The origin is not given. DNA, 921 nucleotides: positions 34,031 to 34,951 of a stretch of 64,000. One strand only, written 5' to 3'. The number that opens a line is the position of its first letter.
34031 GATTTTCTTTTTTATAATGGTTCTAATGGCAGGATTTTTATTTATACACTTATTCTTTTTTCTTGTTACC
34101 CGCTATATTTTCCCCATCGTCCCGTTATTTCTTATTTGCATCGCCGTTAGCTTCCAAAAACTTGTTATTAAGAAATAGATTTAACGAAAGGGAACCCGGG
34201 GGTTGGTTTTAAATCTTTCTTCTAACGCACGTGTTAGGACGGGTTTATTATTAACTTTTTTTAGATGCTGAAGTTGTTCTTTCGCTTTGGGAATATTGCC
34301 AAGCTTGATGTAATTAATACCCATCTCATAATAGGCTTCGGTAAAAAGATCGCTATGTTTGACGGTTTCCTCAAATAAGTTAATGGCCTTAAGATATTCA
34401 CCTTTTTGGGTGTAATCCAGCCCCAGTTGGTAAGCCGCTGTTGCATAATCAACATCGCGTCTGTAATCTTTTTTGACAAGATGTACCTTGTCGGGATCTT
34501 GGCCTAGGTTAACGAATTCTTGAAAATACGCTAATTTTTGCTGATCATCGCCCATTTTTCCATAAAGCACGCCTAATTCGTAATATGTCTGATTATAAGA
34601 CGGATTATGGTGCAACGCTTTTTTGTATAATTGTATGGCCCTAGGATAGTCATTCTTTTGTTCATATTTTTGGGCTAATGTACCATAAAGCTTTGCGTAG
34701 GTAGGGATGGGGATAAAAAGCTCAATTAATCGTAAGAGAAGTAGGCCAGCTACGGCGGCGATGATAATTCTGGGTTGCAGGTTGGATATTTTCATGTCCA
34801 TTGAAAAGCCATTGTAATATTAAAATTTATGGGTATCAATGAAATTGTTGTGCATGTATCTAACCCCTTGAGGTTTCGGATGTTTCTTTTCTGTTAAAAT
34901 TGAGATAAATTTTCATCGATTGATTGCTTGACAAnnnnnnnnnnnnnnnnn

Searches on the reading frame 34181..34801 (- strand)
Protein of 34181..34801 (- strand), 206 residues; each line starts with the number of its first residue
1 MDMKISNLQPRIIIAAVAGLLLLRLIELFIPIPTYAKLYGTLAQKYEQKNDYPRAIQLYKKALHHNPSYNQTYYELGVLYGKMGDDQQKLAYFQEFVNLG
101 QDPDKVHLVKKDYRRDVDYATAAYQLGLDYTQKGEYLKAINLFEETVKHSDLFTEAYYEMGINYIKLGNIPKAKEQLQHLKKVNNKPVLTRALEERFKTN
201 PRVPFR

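Call 68: search_protein_families(library=ncbifam, proteins=[window:34181-34801:-], max_evalue=0.01)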
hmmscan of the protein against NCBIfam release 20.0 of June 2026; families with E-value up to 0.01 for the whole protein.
window:34181-34801:- (206 aa): 26 families (the best 25 are shown)
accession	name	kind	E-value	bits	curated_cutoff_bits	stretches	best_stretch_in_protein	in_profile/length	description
NF040959.1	MamA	equivalog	1.7e-13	50.5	200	2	36-110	37-111/204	magnetosome protein MamA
TIGR02521.1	type_IV_pilW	equivalog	2.2e-12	47.1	154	2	36-104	31-99/234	type IV pilus biogenesis/stability protein PilW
TIGR02552.1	LcrH_SycD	equivalog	1.9e-09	37.3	104.8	2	41-111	57-127/136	SycD/LcrH family type III secretion system chaperone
TIGR02917.1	PEP_TPR_lipo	equivalog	3.3e-08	31.9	312.2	2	100-185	547-632/899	XrtA/PEP-CTERM system TPR-repeat protein PrsT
NF002725.1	PRK02603.1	equivalog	4.7e-08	33.2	143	1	43-89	79-125/173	photosystem I assembly protein Ycf3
NF033762.1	social_mot_Tgl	equivalog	5.8e-08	32.4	225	1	42-97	142-197/252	social motility TPR repeat lipoprotein Tgl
NF008755.0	PRK11788.1-3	equivalog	3.1e-07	30.1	430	1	123-187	73-141/388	lipopolysaccharide assembly protein LapB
NF008757.0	PRK11788.1-5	equivalog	1.6e-06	27.6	363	0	108-187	95-174/388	lipopolysaccharide assembly protein LapB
NF047558.1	TPR_END_plus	domain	1.9e-06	27.7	32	0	73-104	2-32/56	TPR end-of-group domain-containing protein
TIGR02795.1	tol_pal_ybgF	equivalog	3.5e-06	27.6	90.1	1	112-181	31-103/119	tol-pal system protein YbgF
NF008756.0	PRK11788.1-4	equivalog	4.6e-06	25.9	474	0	36-104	180-246/389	lipopolysaccharide assembly protein LapB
NF047507.1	TPR_BatC_Lepto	exception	1.8e-05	24.3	175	1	132-184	70-126/214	TPR repeat-containing protein BatC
NF033920.0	C39_PA2778_fam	equivalog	3.4e-05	23.4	150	0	94-179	164-249/255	PA2778 family cysteine peptidase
NF011886.0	PRK15359.1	equivalog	5e-05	23.1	146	0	42-108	64-130/144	type III secretion system chaperone protein SscB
NF033758.1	gliding_GltE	equivalog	6e-05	22.2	225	1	43-95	59-111/411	adventurous gliding motility TPR repeat lipoprotein GltE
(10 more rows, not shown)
